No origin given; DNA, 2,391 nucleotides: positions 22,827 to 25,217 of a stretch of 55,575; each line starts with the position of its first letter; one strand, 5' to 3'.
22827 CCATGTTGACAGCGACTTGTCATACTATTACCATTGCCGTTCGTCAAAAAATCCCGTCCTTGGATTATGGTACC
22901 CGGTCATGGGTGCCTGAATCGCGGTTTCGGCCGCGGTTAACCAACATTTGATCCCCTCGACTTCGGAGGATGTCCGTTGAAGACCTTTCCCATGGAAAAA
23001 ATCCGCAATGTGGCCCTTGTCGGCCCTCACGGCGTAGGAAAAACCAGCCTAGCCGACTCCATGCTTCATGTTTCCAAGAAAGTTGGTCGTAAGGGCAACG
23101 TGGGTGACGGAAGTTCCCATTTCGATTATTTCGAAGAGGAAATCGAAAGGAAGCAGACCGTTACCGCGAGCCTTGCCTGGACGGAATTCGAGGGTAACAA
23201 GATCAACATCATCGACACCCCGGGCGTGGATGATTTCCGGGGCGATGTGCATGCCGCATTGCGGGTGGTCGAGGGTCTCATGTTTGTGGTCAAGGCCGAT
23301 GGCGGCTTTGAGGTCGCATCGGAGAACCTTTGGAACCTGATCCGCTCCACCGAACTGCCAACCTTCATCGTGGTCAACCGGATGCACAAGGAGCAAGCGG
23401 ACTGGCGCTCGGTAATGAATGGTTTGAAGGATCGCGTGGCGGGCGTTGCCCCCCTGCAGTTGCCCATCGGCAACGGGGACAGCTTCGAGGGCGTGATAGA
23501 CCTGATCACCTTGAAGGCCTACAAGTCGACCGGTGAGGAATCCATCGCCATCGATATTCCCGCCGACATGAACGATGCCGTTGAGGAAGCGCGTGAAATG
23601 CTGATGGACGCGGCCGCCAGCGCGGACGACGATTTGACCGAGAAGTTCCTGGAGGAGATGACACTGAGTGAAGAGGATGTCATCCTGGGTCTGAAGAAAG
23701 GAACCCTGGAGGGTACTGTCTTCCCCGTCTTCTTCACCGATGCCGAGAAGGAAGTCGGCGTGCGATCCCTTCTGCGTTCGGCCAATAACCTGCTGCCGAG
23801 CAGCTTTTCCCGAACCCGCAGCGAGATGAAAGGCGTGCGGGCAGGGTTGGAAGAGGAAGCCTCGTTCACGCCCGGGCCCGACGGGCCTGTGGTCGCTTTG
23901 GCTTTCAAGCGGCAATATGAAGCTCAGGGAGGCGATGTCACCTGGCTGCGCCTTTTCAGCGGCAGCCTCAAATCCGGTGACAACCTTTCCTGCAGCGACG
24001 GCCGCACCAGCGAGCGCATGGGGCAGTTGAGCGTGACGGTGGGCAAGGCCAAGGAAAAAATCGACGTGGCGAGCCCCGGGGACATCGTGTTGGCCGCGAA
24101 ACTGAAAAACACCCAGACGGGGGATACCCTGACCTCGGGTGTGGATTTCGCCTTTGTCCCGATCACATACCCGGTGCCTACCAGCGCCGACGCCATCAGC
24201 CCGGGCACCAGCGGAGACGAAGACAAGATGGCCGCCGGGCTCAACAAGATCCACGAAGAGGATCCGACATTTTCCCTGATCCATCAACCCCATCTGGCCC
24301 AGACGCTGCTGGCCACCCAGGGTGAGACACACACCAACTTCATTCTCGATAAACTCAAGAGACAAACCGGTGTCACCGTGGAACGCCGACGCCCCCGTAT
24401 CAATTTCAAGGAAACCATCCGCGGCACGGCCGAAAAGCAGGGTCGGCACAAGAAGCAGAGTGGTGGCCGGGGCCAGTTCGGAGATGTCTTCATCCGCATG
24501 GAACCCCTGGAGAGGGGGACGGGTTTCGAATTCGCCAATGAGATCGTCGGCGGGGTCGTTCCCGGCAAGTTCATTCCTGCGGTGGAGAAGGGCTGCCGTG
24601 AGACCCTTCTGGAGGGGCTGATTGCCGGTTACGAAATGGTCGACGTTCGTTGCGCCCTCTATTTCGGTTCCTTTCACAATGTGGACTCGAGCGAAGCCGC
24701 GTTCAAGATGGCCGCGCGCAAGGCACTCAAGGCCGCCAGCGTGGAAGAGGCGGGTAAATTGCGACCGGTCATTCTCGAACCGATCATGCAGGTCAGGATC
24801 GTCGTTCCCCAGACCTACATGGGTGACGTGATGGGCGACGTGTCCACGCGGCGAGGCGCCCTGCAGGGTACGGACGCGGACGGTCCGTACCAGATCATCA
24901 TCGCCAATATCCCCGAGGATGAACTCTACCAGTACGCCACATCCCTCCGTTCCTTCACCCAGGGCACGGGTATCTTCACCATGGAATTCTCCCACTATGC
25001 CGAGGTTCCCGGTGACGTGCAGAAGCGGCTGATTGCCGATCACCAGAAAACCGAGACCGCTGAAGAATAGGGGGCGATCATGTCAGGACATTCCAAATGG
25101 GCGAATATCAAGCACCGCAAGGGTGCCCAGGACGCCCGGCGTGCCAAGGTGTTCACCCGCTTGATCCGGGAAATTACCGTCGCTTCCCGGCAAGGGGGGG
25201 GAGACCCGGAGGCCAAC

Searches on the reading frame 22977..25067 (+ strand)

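Call 23: search_protein_families(library=pfam, proteins=[window:22977-25067:+], max_evalue=0.00001)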
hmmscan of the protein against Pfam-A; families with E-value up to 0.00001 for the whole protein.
window:22977-25067:+ (697 aa): 7 families
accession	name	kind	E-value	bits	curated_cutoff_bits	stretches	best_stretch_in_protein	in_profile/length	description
PF03764.24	EFG_IV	-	7.4e-40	135.9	24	1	473-587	1-116/121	Elongation factor G, domain IV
PF00009.33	GTP_EFTU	-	1.2e-30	107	26.5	1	7-274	1-187/188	Elongation factor Tu GTP binding domain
PF00679.30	EFG_C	-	8.2e-29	99.9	27.9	1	599-684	2-88/89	Elongation factor G C-terminus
PF14492.12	EFG_III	-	1.6e-16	60.5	27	1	399-469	2-72/75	Elongation Factor G, domain III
PF22042.2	EF-G_D2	-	2e-13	50.7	27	1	305-387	2-83/84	Elongation factor G domain 2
PF03144.31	GTP_EFTU_D2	-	1.2e-07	32.4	30.3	1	319-386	1-73/73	Elongation factor Tu domain 2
PF01926.29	MMR_HSR1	-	4.3e-07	30.5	21.9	1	11-135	1-113/113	50S ribosome-binding GTPase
